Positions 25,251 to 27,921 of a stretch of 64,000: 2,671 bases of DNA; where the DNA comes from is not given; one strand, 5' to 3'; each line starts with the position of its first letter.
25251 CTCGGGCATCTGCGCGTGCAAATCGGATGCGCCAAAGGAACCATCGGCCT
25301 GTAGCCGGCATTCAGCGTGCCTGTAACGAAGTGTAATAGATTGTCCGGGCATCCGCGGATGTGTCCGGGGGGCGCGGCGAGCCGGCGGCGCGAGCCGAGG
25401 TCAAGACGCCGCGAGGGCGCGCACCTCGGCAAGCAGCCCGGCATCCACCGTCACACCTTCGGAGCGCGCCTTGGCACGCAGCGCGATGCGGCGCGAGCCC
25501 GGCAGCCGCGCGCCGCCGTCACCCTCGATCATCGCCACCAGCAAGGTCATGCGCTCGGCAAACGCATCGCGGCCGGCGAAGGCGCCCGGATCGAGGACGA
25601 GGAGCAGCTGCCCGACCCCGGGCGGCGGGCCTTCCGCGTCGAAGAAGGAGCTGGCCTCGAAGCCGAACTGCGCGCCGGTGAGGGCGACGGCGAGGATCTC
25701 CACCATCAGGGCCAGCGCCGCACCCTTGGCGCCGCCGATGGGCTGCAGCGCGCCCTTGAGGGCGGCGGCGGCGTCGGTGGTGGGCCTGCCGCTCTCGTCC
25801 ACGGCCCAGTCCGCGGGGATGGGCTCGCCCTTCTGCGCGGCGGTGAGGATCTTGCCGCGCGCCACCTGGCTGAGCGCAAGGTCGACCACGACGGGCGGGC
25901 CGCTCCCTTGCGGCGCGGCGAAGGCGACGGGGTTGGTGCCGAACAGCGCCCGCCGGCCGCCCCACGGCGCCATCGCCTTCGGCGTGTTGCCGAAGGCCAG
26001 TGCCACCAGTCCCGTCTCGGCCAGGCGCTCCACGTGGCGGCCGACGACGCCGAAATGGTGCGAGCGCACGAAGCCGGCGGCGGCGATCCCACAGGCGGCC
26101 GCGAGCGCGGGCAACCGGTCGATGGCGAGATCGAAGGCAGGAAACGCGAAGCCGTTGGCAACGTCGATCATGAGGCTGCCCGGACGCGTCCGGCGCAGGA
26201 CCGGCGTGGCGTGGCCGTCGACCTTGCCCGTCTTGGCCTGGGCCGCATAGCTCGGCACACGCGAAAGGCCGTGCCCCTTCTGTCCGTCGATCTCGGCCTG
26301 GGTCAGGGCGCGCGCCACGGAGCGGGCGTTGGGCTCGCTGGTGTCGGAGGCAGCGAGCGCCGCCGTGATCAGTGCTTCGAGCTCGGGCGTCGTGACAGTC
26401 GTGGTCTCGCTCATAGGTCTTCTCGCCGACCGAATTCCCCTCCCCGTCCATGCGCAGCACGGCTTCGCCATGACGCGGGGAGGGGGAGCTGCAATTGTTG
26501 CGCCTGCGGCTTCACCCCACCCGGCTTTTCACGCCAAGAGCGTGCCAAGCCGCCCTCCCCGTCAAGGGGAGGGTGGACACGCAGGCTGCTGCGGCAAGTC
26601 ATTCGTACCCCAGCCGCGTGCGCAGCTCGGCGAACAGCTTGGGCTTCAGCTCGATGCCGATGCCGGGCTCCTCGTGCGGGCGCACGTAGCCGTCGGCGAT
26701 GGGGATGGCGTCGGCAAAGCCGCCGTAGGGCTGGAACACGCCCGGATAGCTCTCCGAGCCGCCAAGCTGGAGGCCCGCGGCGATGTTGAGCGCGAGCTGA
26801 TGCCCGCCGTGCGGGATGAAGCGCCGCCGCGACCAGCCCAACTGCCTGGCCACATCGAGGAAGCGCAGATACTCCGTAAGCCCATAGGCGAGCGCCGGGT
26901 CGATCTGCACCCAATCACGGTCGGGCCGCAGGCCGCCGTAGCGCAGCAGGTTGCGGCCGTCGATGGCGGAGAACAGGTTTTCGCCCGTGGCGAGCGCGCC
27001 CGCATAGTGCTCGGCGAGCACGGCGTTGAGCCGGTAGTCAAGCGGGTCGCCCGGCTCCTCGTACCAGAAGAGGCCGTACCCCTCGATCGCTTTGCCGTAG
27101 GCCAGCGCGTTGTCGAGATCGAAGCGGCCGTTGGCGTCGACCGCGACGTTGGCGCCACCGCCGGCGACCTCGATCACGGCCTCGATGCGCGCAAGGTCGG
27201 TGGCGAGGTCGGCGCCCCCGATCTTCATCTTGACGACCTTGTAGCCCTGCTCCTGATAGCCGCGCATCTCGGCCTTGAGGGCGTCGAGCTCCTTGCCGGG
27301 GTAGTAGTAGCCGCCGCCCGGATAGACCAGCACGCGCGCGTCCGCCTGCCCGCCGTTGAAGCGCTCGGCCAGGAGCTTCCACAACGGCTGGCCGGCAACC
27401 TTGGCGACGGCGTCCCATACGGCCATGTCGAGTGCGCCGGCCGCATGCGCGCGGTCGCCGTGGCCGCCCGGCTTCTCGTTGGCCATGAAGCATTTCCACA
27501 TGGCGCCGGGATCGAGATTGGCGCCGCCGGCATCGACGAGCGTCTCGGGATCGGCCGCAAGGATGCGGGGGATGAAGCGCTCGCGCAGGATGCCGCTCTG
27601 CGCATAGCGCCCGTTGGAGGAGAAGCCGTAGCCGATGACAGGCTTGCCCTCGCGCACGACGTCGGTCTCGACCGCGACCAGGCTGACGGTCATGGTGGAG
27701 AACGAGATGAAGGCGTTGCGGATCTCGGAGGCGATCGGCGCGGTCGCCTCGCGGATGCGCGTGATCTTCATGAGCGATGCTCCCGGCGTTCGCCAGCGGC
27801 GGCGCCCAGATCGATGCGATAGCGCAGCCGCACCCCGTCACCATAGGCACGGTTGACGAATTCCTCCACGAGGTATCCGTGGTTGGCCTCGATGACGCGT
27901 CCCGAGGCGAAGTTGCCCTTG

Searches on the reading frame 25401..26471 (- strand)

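Call 18: search_protein_families(library=pfam, proteins=[window:25401-26471:-], max_evalue=0.001)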
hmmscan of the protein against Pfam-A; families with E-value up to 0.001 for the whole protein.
window:25401-26471:- (356 aa): 1 family
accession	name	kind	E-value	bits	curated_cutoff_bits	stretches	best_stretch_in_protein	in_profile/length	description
PF02615.19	Ldh_2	-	1.5e-100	337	38.8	1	27-350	2-332/333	Malate/L-lactate dehydrogenase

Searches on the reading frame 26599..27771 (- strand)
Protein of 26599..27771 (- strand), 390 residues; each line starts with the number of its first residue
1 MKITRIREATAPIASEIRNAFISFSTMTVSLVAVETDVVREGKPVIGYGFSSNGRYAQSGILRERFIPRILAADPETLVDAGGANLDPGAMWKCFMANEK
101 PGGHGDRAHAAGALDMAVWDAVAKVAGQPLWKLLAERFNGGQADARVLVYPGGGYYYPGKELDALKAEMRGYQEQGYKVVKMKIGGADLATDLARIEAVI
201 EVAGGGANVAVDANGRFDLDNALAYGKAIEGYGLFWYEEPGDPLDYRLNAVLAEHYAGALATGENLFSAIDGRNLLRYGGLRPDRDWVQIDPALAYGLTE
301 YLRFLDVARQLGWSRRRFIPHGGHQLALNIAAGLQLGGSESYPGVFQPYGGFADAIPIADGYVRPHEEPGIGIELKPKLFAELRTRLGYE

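Call 18: search_protein_families(library=pfam, proteins=[window:26599-27771:-], max_evalue=0.001)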
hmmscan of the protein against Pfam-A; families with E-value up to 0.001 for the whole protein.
window:26599-27771:- (390 aa): 2 families
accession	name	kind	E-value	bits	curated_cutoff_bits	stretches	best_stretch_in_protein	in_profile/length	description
PF13378.12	MR_MLE_C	-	6.6e-36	124.5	29.4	1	165-377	2-217/219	Enolase C-terminal domain-like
PF02746.21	MR_MLE_N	-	1.8e-07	31.8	22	1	9-134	9-116/117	Mandelate racemase / muconate lactonizing enzyme, N-terminal domain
